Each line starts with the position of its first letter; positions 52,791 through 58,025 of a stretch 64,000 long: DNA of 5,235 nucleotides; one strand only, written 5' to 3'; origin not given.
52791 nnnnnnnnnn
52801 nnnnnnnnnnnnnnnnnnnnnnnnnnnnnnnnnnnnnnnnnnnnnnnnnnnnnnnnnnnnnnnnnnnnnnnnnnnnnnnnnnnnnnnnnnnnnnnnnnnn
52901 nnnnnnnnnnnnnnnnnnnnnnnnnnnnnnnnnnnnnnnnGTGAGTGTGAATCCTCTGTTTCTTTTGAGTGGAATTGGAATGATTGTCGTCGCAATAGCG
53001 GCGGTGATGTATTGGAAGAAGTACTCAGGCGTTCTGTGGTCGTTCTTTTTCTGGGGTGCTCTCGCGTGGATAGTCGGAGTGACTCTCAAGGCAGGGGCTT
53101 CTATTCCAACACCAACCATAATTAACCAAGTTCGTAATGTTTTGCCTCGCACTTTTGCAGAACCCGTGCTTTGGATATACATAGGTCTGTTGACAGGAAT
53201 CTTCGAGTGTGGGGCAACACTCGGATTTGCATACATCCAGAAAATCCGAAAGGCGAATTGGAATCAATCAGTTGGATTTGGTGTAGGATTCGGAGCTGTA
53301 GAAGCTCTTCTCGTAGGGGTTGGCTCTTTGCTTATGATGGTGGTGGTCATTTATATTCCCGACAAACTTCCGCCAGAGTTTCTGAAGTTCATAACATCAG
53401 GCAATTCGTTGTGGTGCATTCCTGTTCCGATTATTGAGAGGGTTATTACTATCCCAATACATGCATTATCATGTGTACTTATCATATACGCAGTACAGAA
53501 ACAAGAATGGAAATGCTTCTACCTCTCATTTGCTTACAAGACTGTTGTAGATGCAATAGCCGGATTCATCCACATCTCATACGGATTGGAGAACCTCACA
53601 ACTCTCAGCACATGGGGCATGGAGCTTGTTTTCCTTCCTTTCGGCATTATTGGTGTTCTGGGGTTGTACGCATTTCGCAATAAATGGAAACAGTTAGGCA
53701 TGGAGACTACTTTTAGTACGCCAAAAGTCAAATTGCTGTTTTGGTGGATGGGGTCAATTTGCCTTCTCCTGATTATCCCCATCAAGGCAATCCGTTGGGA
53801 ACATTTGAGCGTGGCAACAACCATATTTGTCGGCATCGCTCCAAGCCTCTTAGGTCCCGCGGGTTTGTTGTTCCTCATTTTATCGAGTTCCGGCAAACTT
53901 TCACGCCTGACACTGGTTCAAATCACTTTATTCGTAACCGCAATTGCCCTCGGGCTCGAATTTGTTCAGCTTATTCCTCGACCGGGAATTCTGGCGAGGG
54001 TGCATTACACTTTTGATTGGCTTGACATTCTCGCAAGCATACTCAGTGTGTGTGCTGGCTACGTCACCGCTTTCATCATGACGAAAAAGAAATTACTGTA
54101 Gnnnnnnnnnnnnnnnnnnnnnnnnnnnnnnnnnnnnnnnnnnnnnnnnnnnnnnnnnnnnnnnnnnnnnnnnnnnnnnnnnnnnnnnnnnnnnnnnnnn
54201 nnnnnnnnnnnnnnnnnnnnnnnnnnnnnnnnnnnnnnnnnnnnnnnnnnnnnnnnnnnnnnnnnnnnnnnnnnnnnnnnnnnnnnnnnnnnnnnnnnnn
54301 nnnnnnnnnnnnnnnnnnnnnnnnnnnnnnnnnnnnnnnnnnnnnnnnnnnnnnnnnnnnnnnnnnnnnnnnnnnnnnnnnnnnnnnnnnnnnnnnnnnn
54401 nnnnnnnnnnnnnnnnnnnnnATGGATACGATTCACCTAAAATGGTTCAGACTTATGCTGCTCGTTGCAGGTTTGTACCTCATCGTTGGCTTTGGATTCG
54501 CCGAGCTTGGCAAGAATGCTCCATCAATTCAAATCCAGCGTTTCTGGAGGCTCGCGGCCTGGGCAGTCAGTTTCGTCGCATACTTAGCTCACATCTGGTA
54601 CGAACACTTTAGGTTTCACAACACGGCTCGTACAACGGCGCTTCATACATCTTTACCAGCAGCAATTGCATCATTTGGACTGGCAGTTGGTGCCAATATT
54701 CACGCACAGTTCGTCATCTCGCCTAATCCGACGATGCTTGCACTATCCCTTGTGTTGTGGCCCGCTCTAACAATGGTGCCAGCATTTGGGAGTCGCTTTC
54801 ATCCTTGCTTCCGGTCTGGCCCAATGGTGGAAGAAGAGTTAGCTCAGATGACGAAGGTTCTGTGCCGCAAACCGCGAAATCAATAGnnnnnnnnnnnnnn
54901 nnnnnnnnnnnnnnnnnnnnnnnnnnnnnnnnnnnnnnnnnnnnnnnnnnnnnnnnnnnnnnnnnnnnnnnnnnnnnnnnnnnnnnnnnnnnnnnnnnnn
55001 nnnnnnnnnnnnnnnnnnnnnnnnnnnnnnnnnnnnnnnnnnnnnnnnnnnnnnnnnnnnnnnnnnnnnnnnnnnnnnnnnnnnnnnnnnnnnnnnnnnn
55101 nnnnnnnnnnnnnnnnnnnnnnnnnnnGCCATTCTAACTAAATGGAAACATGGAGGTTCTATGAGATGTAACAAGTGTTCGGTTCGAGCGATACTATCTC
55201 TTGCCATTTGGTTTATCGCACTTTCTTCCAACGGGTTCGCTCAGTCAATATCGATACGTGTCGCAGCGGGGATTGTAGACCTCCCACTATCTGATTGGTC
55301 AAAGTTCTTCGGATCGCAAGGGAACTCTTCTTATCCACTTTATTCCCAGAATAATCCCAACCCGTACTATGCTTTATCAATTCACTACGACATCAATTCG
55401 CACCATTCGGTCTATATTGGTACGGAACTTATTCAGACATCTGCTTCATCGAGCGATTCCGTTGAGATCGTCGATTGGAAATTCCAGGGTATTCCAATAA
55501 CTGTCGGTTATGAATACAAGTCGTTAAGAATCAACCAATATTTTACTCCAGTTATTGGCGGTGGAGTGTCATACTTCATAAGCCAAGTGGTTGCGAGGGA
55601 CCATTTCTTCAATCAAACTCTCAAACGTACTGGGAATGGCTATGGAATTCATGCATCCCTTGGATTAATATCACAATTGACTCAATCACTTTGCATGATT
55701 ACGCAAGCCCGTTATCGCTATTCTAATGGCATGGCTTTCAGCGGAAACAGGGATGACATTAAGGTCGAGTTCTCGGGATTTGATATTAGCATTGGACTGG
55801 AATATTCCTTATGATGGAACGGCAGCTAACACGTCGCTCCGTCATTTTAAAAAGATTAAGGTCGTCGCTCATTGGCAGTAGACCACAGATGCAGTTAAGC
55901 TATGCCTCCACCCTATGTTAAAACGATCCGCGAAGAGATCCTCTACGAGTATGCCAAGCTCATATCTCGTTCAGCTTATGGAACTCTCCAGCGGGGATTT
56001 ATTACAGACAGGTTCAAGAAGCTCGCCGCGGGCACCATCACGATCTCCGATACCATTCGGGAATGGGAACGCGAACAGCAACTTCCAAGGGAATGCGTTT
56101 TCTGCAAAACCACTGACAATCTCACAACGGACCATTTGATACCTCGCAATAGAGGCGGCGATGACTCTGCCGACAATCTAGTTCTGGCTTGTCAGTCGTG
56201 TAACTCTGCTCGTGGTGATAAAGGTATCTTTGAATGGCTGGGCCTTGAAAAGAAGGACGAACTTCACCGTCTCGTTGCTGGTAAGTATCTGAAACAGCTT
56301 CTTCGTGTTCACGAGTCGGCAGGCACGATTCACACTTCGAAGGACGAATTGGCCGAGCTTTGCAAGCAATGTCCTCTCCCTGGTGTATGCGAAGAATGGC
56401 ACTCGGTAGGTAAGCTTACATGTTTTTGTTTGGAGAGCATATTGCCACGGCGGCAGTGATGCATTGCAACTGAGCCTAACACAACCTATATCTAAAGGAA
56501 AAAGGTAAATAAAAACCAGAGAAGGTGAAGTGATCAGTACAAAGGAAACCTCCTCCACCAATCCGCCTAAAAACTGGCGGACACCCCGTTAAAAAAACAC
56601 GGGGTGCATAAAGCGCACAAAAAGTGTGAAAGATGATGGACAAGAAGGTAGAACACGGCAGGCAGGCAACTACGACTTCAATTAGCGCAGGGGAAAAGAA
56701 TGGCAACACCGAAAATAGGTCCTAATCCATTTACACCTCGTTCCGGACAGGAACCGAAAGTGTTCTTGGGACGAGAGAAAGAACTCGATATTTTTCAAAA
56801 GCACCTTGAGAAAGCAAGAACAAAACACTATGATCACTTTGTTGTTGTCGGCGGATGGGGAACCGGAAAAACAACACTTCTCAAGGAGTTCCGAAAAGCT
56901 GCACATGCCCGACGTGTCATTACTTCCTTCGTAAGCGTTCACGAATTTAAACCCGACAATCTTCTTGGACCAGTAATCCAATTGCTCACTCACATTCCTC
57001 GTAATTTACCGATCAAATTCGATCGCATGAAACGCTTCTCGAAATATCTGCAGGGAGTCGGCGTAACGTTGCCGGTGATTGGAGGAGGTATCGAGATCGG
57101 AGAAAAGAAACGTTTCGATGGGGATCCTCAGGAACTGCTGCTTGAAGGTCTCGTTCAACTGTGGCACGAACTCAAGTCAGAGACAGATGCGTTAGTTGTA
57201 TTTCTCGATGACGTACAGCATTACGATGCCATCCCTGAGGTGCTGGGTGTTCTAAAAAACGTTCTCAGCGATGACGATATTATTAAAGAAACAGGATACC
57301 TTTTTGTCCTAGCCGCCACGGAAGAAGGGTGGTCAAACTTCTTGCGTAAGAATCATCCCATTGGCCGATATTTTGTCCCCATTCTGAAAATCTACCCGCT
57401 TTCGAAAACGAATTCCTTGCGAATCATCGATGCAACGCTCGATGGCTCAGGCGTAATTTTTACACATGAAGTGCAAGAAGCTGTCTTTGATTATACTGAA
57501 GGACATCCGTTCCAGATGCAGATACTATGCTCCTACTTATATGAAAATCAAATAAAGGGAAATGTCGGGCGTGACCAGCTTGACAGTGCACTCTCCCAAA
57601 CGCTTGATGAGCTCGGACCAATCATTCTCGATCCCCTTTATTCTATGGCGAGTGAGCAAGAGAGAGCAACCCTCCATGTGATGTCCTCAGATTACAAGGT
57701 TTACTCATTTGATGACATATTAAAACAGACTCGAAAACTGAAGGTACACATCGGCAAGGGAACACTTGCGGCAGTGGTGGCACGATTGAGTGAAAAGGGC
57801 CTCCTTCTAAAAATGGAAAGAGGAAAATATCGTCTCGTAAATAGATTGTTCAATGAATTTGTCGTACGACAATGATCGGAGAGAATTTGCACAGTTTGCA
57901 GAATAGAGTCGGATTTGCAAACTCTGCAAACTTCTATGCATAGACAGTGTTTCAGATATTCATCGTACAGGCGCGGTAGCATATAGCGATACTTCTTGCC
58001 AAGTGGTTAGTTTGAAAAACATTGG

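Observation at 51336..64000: Integron-type cassette array with no integrase in the window (CALIN-like)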

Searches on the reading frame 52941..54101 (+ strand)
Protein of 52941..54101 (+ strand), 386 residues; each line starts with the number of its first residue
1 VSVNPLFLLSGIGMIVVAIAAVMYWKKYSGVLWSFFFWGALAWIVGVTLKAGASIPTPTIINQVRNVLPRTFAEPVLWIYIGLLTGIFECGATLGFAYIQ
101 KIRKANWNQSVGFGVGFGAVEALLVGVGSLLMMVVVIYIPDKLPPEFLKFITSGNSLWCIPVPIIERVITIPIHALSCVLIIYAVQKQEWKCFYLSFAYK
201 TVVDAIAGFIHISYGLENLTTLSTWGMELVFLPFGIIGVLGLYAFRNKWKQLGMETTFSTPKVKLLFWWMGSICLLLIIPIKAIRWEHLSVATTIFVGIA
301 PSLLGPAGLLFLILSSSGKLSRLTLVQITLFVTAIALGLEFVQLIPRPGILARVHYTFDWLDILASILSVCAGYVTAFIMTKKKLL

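Call 7: search_protein_families(library=pfam, proteins=[window:52941-54101:+], max_evalue=0.01)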
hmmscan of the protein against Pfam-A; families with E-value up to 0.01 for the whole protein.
window:52941-54101:+ (386 aa): 1 family
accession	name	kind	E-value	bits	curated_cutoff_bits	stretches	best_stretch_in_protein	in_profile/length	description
PF10086.14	YhfC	-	3.1e-23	82.9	24.2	1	14-208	2-205/222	YhfC intramembrane metalloprotease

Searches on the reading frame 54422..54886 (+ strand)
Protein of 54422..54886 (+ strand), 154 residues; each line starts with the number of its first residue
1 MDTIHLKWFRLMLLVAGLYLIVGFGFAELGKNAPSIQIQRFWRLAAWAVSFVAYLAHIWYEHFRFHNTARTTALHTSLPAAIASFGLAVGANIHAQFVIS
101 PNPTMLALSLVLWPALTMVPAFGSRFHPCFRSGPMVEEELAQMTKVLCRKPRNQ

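Call 7: search_protein_families(library=pfam, proteins=[window:54422-54886:+], max_evalue=0.01)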
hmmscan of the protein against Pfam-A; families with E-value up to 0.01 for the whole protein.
window:54422-54886:+ (154 aa): 0 families

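Call 74: find_encoding_contigs(protein=window:54422-54886:+, flank=6000, max_places=8)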
Protein window:54422-54886:+ (154 aa): 8 contigs read that carry it; 4 places shown.
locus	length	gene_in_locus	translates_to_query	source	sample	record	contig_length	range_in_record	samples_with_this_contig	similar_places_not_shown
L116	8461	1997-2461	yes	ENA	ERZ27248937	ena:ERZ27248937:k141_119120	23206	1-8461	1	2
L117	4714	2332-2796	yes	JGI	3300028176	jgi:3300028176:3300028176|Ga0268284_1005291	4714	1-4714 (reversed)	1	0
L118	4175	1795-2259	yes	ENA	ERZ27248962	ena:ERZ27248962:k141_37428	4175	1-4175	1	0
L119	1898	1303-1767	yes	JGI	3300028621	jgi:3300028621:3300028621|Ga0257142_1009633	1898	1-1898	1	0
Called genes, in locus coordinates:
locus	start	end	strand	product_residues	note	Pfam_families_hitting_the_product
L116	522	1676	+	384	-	PF10086:YhfC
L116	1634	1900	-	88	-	-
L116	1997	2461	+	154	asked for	-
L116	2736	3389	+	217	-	-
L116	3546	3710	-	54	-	-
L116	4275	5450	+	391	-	PF10923:BrxC_BrxD (weak), PF13191:AAA_16, PF07693:KAP_NTPase (weak), PF13401:AAA_22 (weak)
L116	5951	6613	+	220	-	-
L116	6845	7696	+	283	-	-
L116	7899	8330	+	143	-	-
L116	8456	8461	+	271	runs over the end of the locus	-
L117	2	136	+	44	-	?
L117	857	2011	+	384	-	PF10086:YhfC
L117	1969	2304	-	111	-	-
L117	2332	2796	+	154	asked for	-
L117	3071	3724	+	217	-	-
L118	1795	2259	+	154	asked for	-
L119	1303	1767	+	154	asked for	-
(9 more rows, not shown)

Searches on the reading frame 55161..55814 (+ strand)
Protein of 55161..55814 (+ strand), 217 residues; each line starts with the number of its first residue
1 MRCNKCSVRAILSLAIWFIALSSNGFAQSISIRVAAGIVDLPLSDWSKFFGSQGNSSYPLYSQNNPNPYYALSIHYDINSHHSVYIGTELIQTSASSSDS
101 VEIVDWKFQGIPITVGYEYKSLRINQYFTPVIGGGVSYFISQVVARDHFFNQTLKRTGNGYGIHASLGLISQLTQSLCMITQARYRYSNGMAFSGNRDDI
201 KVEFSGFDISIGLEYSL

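Call 7: search_protein_families(library=pfam, proteins=[window:55161-55814:+], max_evalue=0.01)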
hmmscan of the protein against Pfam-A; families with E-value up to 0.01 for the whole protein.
window:55161-55814:+ (217 aa): 1 family
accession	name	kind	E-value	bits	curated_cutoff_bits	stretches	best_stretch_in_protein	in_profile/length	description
PF13505.12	OMP_b-brl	-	0.00037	21.2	28.7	1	58-210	42-170/175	Outer membrane protein beta-barrel domain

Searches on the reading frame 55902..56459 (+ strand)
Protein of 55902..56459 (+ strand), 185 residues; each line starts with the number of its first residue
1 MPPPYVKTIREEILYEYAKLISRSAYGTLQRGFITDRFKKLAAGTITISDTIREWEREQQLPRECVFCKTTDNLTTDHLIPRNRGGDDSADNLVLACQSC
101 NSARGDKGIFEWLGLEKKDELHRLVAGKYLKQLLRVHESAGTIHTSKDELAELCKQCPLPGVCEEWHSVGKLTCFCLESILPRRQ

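Call 7: search_protein_families(library=pfam, proteins=[window:55902-56459:+], max_evalue=0.01)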
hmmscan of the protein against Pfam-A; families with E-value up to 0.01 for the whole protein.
window:55902-56459:+ (185 aa): 3 families
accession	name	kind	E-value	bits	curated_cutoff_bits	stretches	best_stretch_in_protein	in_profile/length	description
PF01844.29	HNH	-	4.8e-12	46.3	21.4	1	65-106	1-46/47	HNH endonuclease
PF14279.12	HNH_5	-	2.2e-10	40.7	27.5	1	65-106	1-45/56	HNH endonuclease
PF13395.12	HNH_4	-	3.1e-06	27.5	22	1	72-106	16-50/54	HNH endonuclease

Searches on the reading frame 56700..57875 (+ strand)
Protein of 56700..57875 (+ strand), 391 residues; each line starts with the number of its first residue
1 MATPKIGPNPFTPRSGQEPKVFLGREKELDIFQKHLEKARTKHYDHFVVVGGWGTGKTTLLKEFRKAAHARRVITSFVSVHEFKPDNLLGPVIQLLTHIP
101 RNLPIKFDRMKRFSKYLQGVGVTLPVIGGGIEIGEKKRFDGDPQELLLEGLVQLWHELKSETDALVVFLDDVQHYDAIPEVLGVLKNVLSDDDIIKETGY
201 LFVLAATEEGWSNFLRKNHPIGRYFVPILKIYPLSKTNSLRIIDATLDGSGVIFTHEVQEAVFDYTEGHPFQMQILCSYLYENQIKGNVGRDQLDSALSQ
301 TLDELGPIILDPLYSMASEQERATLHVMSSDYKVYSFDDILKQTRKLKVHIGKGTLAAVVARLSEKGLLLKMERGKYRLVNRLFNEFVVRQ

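Call 7: search_protein_families(library=pfam, proteins=[window:56700-57875:+], max_evalue=0.01)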
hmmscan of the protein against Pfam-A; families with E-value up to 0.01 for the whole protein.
window:56700-57875:+ (391 aa): 9 families
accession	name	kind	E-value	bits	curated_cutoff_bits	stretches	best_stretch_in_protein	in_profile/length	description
PF13191.12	AAA_16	-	1.9e-12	48.5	32.6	1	22-177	2-146/167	AAA ATPase domain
PF13401.12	AAA_22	-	1.2e-06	29.3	27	1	45-202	6-118/130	AAA domain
PF07693.20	KAP_NTPase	-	4.4e-06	26.6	20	1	47-184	23-174/293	KAP family P-loop domain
PF10923.14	BrxC_BrxD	-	6.3e-06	25.8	22.2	1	13-81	19-86/414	BREX system ATP-binding protein BrxC/D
PF01637.24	ATPase_2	-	2.7e-05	24.5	33.2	1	22-270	1-219/225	ATPase domain predominantly from Archaea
PF25199.1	nSTAND_NTPase5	-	0.00021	21.6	34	1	30-115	23-110/145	Novel STAND NTPase 5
PF13173.12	AAA_14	-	0.002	18.6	27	0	47-71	5-31/129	AAA domain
PF13604.12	AAA_30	-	0.0025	18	27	1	36-71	9-45/191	AAA domain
PF07728.20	AAA_5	-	0.0028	18.1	22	0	46-73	1-28/139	AAA domain (dynein-related subfamily)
